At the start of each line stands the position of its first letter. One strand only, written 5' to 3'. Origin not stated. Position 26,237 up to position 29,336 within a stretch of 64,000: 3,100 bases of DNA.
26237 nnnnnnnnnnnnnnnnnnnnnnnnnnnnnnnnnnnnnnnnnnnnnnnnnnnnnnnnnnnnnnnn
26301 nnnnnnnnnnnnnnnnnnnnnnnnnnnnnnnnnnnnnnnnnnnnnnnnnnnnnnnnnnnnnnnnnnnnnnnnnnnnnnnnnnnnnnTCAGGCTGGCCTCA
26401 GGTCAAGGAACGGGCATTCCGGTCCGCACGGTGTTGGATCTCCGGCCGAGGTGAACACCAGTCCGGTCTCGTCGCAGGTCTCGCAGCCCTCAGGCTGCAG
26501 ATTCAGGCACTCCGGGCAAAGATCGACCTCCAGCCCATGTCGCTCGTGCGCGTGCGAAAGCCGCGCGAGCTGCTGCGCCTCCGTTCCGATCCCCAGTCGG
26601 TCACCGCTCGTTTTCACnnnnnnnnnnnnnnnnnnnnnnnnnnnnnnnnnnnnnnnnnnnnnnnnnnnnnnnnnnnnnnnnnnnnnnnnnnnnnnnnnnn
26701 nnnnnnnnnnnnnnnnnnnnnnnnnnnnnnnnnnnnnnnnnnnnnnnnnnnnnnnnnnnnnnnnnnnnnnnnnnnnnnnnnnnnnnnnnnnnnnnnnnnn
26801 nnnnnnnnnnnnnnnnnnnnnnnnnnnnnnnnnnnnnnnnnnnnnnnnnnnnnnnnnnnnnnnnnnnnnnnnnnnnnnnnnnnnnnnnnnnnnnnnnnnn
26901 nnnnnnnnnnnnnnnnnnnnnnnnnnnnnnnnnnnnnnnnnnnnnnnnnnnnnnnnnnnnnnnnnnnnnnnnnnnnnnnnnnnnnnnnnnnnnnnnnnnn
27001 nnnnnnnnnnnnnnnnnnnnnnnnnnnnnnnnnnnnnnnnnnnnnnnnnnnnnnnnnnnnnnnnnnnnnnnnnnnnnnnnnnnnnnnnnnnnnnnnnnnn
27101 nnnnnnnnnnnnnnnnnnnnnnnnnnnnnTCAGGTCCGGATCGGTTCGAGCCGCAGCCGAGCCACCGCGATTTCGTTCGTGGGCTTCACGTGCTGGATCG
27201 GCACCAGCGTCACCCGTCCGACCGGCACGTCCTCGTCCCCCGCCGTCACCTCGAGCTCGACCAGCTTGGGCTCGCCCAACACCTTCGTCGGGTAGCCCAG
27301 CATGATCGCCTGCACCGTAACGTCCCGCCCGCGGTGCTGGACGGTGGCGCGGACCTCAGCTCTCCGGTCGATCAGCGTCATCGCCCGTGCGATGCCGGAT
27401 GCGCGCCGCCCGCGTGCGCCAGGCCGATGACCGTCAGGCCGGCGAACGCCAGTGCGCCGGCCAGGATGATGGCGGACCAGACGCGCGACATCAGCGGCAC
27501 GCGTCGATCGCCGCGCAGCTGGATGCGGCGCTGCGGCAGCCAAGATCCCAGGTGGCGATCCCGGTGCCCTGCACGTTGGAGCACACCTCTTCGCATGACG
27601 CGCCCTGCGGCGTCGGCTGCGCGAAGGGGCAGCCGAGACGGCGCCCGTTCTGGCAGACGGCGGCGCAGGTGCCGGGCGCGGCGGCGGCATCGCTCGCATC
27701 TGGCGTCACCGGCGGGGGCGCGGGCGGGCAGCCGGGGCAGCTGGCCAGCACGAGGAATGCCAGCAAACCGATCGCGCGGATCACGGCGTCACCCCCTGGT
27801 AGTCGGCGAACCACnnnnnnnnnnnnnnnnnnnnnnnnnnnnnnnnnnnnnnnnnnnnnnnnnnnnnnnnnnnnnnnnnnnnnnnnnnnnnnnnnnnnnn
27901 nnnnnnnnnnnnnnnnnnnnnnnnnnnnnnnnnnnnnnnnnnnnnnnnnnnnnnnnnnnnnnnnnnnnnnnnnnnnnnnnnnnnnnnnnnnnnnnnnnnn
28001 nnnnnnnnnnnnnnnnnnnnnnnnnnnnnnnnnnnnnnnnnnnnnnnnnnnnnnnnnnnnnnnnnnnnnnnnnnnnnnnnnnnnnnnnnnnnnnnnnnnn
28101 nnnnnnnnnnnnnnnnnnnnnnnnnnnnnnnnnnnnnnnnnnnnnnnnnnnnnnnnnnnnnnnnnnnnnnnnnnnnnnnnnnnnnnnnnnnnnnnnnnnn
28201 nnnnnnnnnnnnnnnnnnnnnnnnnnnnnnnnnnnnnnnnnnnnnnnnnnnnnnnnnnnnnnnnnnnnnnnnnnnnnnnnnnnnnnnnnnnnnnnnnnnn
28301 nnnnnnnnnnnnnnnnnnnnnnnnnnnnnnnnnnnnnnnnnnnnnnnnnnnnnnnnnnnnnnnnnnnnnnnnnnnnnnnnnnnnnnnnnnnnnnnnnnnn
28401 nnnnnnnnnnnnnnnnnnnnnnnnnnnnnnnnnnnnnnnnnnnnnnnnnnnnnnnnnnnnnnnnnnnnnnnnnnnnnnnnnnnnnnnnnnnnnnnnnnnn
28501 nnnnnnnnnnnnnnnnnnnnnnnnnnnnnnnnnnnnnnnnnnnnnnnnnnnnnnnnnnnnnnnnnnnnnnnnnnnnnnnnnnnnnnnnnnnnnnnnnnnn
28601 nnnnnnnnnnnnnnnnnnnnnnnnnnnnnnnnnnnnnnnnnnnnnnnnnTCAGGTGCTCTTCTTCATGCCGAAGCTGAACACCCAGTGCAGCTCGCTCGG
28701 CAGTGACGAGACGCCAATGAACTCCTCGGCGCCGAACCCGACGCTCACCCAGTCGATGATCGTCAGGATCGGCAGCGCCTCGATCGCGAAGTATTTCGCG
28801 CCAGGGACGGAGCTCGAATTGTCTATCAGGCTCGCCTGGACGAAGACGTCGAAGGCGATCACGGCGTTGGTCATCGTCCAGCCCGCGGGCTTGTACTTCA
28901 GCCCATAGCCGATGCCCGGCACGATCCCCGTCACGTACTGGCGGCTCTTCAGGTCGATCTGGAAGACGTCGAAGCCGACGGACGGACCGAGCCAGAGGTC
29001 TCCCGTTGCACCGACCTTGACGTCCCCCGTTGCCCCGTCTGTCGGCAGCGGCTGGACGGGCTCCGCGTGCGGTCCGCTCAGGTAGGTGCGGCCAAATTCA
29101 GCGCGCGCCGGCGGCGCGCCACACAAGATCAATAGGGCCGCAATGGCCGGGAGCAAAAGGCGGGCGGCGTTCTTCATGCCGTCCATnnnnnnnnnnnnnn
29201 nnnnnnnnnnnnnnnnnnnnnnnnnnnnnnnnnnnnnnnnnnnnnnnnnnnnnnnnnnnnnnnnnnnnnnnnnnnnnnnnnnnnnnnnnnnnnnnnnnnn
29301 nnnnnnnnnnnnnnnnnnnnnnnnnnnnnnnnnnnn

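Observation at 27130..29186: Operon of secreted beta-rich protein, papain-like C1 peptidase, Pro/Cys-rich lipoprotein, 37-aa TM peptide and an 83-aa protein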

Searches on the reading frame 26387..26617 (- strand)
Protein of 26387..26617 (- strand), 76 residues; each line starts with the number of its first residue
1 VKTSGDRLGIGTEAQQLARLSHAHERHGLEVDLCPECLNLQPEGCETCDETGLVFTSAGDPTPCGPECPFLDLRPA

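Call 20: search_protein_families(library=pfam, proteins=[window:26387-26617:-], max_evalue=0.01)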
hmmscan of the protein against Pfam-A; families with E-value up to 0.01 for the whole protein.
window:26387-26617:- (76 aa): 0 families

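Call 25: search_protein_families(library=ncbifam, proteins=[window:26387-26617:-], max_evalue=1)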
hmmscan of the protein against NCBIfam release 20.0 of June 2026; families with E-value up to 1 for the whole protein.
window:26387-26617:- (76 aa): 1 family
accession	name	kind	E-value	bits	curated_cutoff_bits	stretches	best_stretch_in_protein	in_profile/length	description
NF058604.1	RtpA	equivalog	0.06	13.5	65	1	34-59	12-40/50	anti-TRAP protein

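Call 79: search_protein_families(library=phrogs, proteins=[window:26387-26617:-], max_evalue=0.1)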
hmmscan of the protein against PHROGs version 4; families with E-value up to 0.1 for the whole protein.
window:26387-26617:- (76 aa): 1 family
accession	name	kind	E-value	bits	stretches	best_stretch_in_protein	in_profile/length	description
phrog_19595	-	unknown function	0.073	13.4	1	12-60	177-228/240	-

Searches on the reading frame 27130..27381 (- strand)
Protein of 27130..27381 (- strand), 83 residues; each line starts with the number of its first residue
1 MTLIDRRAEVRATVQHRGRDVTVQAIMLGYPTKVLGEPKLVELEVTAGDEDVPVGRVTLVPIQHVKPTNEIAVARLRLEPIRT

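Call 3: search_protein_families(library=pfam, proteins=[window:27130-27381:-], max_evalue=1)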
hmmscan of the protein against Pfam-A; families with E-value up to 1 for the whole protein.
window:27130-27381:- (83 aa): 0 families

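Call 4: search_protein_families(library=phrogs, proteins=[window:27130-27381:-], max_evalue=1)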
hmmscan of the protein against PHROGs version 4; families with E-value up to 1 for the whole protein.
window:27130-27381:- (83 aa): 0 families

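Call 25: search_protein_families(library=ncbifam, proteins=[window:27130-27381:-], max_evalue=1)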
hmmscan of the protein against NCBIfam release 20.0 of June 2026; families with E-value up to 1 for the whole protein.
window:27130-27381:- (83 aa): 0 families

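Call 109: search_protein_families(library=padloc, proteins=[window:27130-27381:-], max_evalue=0.1)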
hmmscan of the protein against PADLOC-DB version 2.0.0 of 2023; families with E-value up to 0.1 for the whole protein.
window:27130-27381:- (83 aa): 0 families

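Call 120: search_solved_structures(query=window:27130-27381:-, max_evalue=1)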
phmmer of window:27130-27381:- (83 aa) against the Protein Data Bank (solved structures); distinct sequences matched with E-value up to 1: 1.
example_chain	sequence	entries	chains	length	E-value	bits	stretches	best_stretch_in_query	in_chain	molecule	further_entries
1iir_A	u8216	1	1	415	0.99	13.1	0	25-82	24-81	glycosyltransferase GtfB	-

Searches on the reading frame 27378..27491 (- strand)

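Call 3: search_protein_families(library=pfam, proteins=[window:27378-27491:-], max_evalue=1)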
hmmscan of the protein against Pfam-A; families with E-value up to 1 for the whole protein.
window:27378-27491:- (37 aa): 0 families

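Call 4: search_protein_families(library=phrogs, proteins=[window:27378-27491:-], max_evalue=1)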
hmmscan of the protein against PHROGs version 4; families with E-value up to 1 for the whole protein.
window:27378-27491:- (37 aa): 2 families
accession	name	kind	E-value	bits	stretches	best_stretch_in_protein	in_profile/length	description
phrog_15822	-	unknown function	0.045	15.1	1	5-24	15-34/57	-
phrog_10569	-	unknown function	0.58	11.2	1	8-29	6-27/155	-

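Call 25: search_protein_families(library=ncbifam, proteins=[window:27378-27491:-], max_evalue=1)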
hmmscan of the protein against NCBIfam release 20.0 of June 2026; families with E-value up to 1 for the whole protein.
window:27378-27491:- (37 aa): 0 families

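Call 109: search_protein_families(library=padloc, proteins=[window:27378-27491:-], max_evalue=0.1)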
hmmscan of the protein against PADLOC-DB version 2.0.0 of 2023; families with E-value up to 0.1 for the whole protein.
window:27378-27491:- (37 aa): 0 families

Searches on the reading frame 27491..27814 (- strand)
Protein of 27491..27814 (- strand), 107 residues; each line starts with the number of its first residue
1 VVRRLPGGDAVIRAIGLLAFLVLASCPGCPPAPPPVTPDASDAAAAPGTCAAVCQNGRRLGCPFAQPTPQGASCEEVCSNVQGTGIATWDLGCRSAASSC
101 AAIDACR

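Call 3: search_protein_families(library=pfam, proteins=[window:27491-27814:-], max_evalue=1)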
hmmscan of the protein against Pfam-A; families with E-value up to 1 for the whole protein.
window:27491-27814:- (107 aa): 0 families

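Call 4: search_protein_families(library=phrogs, proteins=[window:27491-27814:-], max_evalue=1)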
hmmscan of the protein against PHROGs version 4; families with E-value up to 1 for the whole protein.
window:27491-27814:- (107 aa): 0 families

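Call 25: search_protein_families(library=ncbifam, proteins=[window:27491-27784:-], max_evalue=1)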
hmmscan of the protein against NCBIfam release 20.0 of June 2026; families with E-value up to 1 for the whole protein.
window:27491-27784:- (97 aa): 1 family
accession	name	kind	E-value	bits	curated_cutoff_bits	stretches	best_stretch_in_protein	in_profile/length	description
NF000414.2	blaPME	exception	0.0053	16.1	650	1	3-56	9-58/309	PME family extended-spectrum class A beta-lactamase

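Call 44: find_homologous_proteins(query=window:27491-27784:-, max_evalue=0.01)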
Query window:27491-27784:- (97 aa): 3 proteins with E <= 0.01 among 20 candidates.
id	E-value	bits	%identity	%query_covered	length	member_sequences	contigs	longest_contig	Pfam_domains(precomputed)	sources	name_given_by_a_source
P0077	4.0e-56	205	100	100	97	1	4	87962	-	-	-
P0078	8.4e-38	146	69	100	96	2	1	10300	-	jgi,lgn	jgi:hypothetical protein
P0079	2.4e-20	90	56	93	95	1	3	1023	-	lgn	-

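Call 61: predict_structure(alignment_id=A3)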
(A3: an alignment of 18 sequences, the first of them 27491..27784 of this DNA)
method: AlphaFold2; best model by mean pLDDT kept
length: 97 residues; sequences in the alignment: 18
mean_pLDDT: 83.6   pTM: 0.61
mean pLDDT of the five models: 83.6, 82.1, 81.8, 81.0, 80.7
residues with pLDDT >= 90: 56; 70-90: 18; 50-70: 21; < 50: 2
segments of 3 or more residues with pLDDT < 50: none
pLDDT, mean of each block of 10 residues (from residue 1): 53 60 76 80 96 96 96 92 97 94
secondary structure, 60 per line:
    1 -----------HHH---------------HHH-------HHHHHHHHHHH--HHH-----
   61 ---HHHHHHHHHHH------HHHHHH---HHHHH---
elements in order: H40-50 H64-74 H81-86 H90-94

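Call 65: fold_search(model_id=the predicted structure, library=pdb)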
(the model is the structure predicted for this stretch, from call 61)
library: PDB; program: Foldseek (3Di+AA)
matches with E <= 10: 1; with E <= 0.001: 0
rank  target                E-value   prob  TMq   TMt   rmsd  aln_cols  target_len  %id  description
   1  1w4j_MODEL_1_A        8.8e+00  0.03  0.18  0.28   9.1        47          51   23  Peripheral-subunit binding domains from mesophilic, thermophilic, and hyperthermophilic bacteria fold by ultra (released 2005-07-20)

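Call 95: search_protein_representatives(alignment_id=A3)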
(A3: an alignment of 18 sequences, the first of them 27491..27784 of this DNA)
Query: 18 sequences, 96 profile positions. Proteins with E-value up to 0.001 (for the whole library): 1547; up to 1e-10: 471; up to 1e-30: 1. The best 150 are listed.
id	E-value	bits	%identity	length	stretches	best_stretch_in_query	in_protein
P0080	9.8e-31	122.0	-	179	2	1-96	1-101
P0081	2.2e-30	120.8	-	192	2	2-96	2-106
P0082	6.1e-30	119.4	-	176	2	36-96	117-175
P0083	3.4e-28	113.9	-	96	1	1-96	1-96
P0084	4.8e-26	106.9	-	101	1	1-95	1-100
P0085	1.3e-23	99.1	-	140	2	23-96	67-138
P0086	1.8e-23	98.7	-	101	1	7-96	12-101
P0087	4.1e-23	97.5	-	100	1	1-96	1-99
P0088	4.6e-23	97.4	-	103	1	1-95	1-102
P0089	1.1e-22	96.2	-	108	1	4-95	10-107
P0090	2.7e-22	94.9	-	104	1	7-96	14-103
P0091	3.1e-22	94.7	-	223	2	31-96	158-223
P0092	4.0e-22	94.4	-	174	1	4-95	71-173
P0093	4.6e-22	94.2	-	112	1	8-96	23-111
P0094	4.9e-22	94.1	-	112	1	8-96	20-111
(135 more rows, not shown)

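Call 106: fold_search(model_id=the predicted structure, library=viral)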
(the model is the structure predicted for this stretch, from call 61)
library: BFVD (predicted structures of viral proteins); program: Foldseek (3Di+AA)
matches with E <= 10: 14; with E <= 0.001: 1
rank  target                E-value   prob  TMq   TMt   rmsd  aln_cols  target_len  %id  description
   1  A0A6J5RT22            3.1e-04  1.00  0.55  0.60  15.1        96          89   26  Lipoprotein [uncultured Caudovirales phage]
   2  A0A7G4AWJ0            2.1e+00  0.08  0.24  0.28  13.8        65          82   18  (no name in the UniProt tables at hand)
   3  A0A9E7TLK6            3.0e+00  0.08  0.23  0.07  12.2        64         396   17  Uncharacterized protein [Largemouth bass virus]
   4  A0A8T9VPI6            3.4e+00  0.08  0.18  0.04   5.4        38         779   18  (no name in the UniProt tables at hand)
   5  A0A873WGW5            4.9e+00  0.04  0.25  0.24  14.8        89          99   18  Helix-turn-helix domain-containing transcriptional regulator [Burkholderia phage Mica]
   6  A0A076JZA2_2          5.3e+00  0.06  0.26  0.05   9.5        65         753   20  RNA-directed RNA polymerase (Fragment) [Fesavirus 4]
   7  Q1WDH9                6.0e+00  0.06  0.22  0.05   8.1        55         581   16  (no name in the UniProt tables at hand)
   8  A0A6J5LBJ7            7.2e+00  0.08  0.22  0.05   5.0        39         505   26  DnaB Replicative DNA helicase [uncultured Caudovirales phage]
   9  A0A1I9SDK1            8.2e+00  0.04  0.24  0.21   9.6        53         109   19  Uncharacterized protein [Streptomyces phage OlympicHelado]
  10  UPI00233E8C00         8.2e+00  0.01  0.15  0.15  16.7        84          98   14  (no name look-up for this kind of identifier)
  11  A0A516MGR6            9.4e+00  0.01  0.18  0.17  11.3        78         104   15  (no name in the UniProt tables at hand)
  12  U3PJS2                1.0e+01  0.04  0.22  0.09   5.4        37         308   19  (no name in the UniProt tables at hand)
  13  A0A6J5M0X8            1.0e+01  0.02  0.24  0.27  10.1        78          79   24  Uncharacterized protein [uncultured Caudovirales phage]
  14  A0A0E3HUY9            1.0e+01  0.02  0.20  0.19  10.0        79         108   18  Uncharacterized protein [Synechococcus phage ACG-2014d]

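Call 109: search_protein_families(library=padloc, proteins=[window:27491-27784:-], max_evalue=0.1)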
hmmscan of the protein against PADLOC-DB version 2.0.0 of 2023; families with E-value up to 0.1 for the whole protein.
window:27491-27784:- (97 aa): 0 families

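Call 122: search_solved_structures(query=A3, max_evalue=1)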
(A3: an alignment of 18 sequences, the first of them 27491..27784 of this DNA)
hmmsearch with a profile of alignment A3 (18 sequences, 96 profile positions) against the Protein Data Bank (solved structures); distinct sequences matched with E-value up to 1: 0.

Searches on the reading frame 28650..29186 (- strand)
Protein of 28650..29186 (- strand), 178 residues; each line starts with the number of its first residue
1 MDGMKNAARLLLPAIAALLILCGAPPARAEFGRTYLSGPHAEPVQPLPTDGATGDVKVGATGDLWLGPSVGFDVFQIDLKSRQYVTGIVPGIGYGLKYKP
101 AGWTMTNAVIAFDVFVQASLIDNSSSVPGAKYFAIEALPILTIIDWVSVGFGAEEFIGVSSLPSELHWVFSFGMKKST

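Call 3: search_protein_families(library=pfam, proteins=[window:28650-29186:-], max_evalue=1)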
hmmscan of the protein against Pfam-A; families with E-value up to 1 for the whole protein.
window:28650-29186:- (178 aa): 0 families

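Call 4: search_protein_families(library=phrogs, proteins=[window:28650-29186:-], max_evalue=1)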
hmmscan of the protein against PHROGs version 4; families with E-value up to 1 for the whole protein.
window:28650-29186:- (178 aa): 0 families

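Call 25: search_protein_families(library=ncbifam, proteins=[window:28650-29186:-], max_evalue=1)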
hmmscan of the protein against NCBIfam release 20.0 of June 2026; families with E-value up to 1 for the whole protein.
window:28650-29186:- (178 aa): 0 families

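Call 26: find_homologous_proteins(query=window:28650-29186:-, max_evalue=0.01)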
Query window:28650-29186:- (178 aa): 22 proteins with E <= 0.01 among 159 candidates.
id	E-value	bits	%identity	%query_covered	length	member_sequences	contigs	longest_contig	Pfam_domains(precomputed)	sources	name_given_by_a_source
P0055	1.0e-113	395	100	100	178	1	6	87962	-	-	-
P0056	2.9e-93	329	90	87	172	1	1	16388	-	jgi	jgi:hypothetical protein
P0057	2.6e-86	306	82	95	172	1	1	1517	-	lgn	-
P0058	3.5e-70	254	69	98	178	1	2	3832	-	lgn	-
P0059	4.5e-70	253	70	96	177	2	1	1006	-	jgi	jgi:hypothetical protein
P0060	1.9e-67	245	67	96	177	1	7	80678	-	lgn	-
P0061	3.6e-67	244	68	98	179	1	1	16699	-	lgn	-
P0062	1.1e-65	239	68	87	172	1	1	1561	-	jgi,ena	-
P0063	2.1e-65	238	67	93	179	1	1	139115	-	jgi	jgi:hypothetical protein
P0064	4.3e-64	234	71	87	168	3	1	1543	-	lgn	-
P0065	1.6e-63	232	66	87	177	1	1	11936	-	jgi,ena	jgi:hypothetical protein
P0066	1.9e-60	222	69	87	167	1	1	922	-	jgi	-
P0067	4.3e-60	221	57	84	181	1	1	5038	-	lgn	-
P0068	1.3e-56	209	58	96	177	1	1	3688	-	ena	-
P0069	1.4e-54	203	56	96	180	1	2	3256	-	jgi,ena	-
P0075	1.7e-23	101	43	63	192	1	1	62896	-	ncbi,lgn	-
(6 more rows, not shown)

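Call 27: find_encoding_contigs(protein=P0063, flank=5000, max_places=1)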
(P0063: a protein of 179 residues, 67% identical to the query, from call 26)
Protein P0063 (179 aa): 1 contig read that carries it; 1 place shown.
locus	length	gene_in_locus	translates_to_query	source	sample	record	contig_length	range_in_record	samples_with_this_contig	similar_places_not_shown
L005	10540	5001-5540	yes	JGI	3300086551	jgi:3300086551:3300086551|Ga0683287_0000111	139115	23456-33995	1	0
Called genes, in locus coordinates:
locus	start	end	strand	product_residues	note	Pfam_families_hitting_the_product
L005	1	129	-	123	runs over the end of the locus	-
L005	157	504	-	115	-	-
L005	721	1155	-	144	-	-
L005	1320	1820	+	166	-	PF02604:PhdYeFM_antitox (weak), PF01909:NTP_transf_2, PF18765:Polbeta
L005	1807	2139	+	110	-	PF01934:HepT-like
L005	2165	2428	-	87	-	-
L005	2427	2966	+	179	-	PF01844:HNH, PF14279:HNH_5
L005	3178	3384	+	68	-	-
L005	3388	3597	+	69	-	-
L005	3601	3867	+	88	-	-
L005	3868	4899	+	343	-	PF12760:Zn_ribbon_IS1595, PF12762:DDE_Tnp_IS1595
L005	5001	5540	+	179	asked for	-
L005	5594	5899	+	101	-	-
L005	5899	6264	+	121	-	-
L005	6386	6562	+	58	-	-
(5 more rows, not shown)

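Call 28: find_encoding_contigs(protein=P0060, flank=5000, max_places=1)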
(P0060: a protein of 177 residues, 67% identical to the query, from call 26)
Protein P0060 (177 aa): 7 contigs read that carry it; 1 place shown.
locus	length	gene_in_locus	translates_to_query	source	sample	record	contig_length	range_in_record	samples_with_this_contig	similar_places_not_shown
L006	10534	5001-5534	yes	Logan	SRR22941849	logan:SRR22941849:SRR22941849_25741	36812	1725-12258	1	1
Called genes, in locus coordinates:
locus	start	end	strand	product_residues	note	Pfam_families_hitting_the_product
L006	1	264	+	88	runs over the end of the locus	-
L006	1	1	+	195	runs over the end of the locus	-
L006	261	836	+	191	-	-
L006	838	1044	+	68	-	-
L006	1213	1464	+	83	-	-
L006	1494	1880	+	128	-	-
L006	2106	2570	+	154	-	-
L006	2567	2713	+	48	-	-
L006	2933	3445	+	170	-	-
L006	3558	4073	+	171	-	-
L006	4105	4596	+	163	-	PF04545:Sigma70_r4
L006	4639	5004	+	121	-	-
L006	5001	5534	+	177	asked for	-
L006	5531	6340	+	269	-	-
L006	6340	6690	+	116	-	-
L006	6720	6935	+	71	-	-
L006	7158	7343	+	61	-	-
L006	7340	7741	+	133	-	-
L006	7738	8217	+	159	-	-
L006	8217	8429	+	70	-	-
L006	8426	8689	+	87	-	-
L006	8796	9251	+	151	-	-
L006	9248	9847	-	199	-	-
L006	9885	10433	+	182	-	-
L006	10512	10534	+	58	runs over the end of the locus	-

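Call 29: find_encoding_contigs(protein=P0075, flank=5000, max_places=1)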
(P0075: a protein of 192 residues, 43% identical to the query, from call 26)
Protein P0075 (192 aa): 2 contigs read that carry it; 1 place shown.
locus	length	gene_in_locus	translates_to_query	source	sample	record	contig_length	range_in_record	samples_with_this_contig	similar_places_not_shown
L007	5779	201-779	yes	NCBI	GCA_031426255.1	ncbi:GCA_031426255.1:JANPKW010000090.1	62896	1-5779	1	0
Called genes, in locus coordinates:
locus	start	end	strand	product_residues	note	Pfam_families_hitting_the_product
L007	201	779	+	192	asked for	-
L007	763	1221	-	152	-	PF14534:DUF4440, PF12680:SnoaL_2 (faint)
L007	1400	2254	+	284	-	-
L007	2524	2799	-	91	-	PF06983:3-dmu-9_3-mt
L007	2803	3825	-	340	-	PF00561:Abhydrolase_1, PF12146:Hydrolase_4 (weak), PF12697:Abhydrolase_6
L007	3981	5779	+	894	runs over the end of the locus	PF00069:Pkinase, PF01636:APH (faint), PF07714:PK_Tyr_Ser-Thr, PF26550:Tricorn_2nd (faint), PF00930:DPPIV_N (faint), PF07676:PD40 (faint), PF25174:Beta-prop_THOC3 (faint), PF26549:Tricorn_N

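Call 50: predict_structure(alignment_id=A2)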
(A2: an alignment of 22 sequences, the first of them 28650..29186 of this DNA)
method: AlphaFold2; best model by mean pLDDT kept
length: 178 residues; sequences in the alignment: 22
mean_pLDDT: 78.0   pTM: 0.63
mean pLDDT of the five models: 78.0, 77.0, 70.7, 69.0, 67.4
residues with pLDDT >= 90: 36; 70-90: 90; 50-70: 47; < 50: 5
segments of 3 or more residues with pLDDT < 50: 53-57
pLDDT, mean of each block of 10 residues (from residue 1): 70 83 68 83 61 51 90 87 84 93 88 88 63 81 90 70 71 86
secondary structure, 60 per line:
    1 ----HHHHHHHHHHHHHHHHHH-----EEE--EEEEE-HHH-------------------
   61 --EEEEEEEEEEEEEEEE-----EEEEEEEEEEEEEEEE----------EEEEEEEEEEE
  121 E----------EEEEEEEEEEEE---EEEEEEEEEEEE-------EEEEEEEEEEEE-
elements in order: H5-22 E28-30 E33-37 E63-78 E84-99 E110-121 E132-143 E147-158 E166-177

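Call 54: fold_search(model_id=the predicted structure, library=pdb)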
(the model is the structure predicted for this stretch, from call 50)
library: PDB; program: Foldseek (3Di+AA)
matches with E <= 10: 882; with E <= 0.001: 0
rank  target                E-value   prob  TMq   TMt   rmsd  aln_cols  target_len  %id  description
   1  3qrc_B                2.8e-02  0.47  0.22  0.24   8.9       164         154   13  The crystal structure of Ail, the attachment invasion locus protein of Yersinia pestis, in complex with the heparin an (released 2011-11-23)
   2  3qrc_A                8.0e-02  0.30  0.22  0.24   8.8       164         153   13  The crystal structure of Ail, the attachment invasion locus protein of Yersinia pestis, in complex with the heparin an (released 2011-11-23)
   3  5xta_A                2.3e-01  0.69  0.29  0.38   8.4       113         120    7  Crystal structure of lpg1832, a VirK family protein from Legionella pneumophila (released 2017-08-16)
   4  2qze_A                2.4e-01  0.14  0.18  0.15  15.9       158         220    6  Monoclinic Mimivirus Capping Enzyme Triphosphatase. (released 2008-04-01)
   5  9a2m_MODEL_1_A        3.0e-01  0.30  0.27  0.18  15.6       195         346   10  Model of E. coli OmpA by in-cell photo-crosslinking MS and deep learning (released 2023-02-24)
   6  3pgs_B                3.0e-01  0.13  0.19  0.10  13.7       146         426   12  Phe3Gly mutant of EcFadL (released 2011-05-25)
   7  3qra                  3.1e-01  0.18  0.22  0.25   8.8       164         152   12  The crystal structure of Ail, the attachment invasion locus protein of Yersinia pestis (released 2011-11-23)
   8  9hjm_F                3.3e-01  0.14  0.21  0.12  16.4       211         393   12  Porphyromonas gingivalis BAM complex (released 2025-11-19)
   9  2qy2_B                3.8e-01  0.06  0.15  0.13  14.3       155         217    7  Characterization of a trifunctional mimivirus mRNA capping enzyme and crystal structure of the RNA triphosphatase doma (released 2008-04-01)
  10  8th2_C                4.0e-01  0.08  0.15  0.15  14.0       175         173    7  Structure of the isoflavene-forming dirigent protein PsPTS2 (released 2024-01-31)
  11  3pgr                  4.5e-01  0.13  0.21  0.12  11.0       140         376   14  Asp348Arg mutant of EcFadL (released 2011-05-25)
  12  2hzs_D                5.5e-01  0.08  0.18  0.15  14.6       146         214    9  Structure of the Mediator head submodule Med8C/18/20 (released 2006-09-12)
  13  2qy2_A                5.8e-01  0.06  0.15  0.12  16.5       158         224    6  Characterization of a trifunctional mimivirus mRNA capping enzyme and crystal structure of the RNA triphosphatase doma (released 2008-04-01)
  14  3put_B                6.8e-01  0.05  0.13  0.14  11.7       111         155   13  Crystal Structure of the CERT START domain (mutant V151E) from Rhizobium etli at the resolution 1.8A, Northeast Struct (released 2010-12-22)
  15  4k00_B                7.2e-01  0.16  0.18  0.21   7.7        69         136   14  Crystal structure of Slr0204, a 1,4-dihydroxy-2-naphthoyl-CoA thioesterase from Synechocystis (released 2013-04-17)
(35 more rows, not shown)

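Call 58: search_protein_families(library=pfam, proteins=[L006:5531-6340:+, L006:6340-6690:+], max_evalue=0.1)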
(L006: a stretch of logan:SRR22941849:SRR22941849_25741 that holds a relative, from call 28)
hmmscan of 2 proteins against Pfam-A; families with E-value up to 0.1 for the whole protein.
L006:5531-6340:+ (269 aa): 0 families

L006:6340-6690:+ (116 aa): 0 families

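Call 109: search_protein_families(library=padloc, proteins=[window:28650-29186:-], max_evalue=0.1)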
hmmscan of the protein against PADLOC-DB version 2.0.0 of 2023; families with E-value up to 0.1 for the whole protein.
window:28650-29186:- (178 aa): 0 families

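Call 121: search_solved_structures(query=A2, max_evalue=1)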
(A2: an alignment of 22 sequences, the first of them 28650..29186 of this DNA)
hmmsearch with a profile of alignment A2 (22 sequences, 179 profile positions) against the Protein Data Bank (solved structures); distinct sequences matched with E-value up to 1: 1.
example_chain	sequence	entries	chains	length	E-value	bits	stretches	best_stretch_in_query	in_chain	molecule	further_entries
1fx5_A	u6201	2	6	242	0.63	12.9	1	135-172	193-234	ANTI-H(O) LECTIN I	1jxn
